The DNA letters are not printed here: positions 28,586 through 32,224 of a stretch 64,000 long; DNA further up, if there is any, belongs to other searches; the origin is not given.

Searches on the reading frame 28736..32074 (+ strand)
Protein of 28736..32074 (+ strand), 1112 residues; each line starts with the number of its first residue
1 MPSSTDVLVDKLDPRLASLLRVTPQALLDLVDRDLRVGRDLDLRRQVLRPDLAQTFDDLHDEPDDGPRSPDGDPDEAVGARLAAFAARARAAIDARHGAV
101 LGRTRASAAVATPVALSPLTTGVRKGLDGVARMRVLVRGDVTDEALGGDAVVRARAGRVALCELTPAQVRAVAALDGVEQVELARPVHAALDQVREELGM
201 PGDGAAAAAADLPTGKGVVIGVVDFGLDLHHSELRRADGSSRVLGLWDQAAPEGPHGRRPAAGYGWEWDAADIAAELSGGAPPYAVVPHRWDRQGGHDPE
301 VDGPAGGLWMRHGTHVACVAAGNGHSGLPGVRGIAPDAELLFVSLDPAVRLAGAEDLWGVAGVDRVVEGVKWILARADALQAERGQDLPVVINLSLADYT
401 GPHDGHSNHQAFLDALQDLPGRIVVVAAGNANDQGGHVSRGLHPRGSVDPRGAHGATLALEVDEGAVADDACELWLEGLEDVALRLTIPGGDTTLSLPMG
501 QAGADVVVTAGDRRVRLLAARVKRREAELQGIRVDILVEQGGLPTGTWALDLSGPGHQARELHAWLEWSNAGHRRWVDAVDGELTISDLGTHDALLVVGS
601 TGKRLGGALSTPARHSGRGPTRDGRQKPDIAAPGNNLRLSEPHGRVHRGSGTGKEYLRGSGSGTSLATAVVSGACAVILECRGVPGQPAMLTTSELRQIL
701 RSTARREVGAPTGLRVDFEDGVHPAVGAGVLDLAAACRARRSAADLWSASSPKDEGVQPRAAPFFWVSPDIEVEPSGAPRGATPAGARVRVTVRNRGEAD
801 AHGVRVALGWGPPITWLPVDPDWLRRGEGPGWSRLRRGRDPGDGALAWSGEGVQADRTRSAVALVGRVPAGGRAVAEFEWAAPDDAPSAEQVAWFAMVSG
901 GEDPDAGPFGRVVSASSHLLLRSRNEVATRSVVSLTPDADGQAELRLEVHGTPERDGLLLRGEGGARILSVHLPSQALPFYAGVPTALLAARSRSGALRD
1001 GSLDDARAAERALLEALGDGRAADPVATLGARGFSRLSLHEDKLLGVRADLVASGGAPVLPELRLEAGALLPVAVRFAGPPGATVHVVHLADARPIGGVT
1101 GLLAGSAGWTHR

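Call 90: search_protein_families(library=pfam, proteins=[window:28736-32074:+], max_evalue=0.0001)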
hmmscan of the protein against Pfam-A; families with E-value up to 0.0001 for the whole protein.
window:28736-32074:+ (1112 aa): 1 family
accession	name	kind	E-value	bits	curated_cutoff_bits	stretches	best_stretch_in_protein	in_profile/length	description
PF00082.27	Peptidase_S8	-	5.3e-27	95.3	21.8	2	215-432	1-155/288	Subtilase family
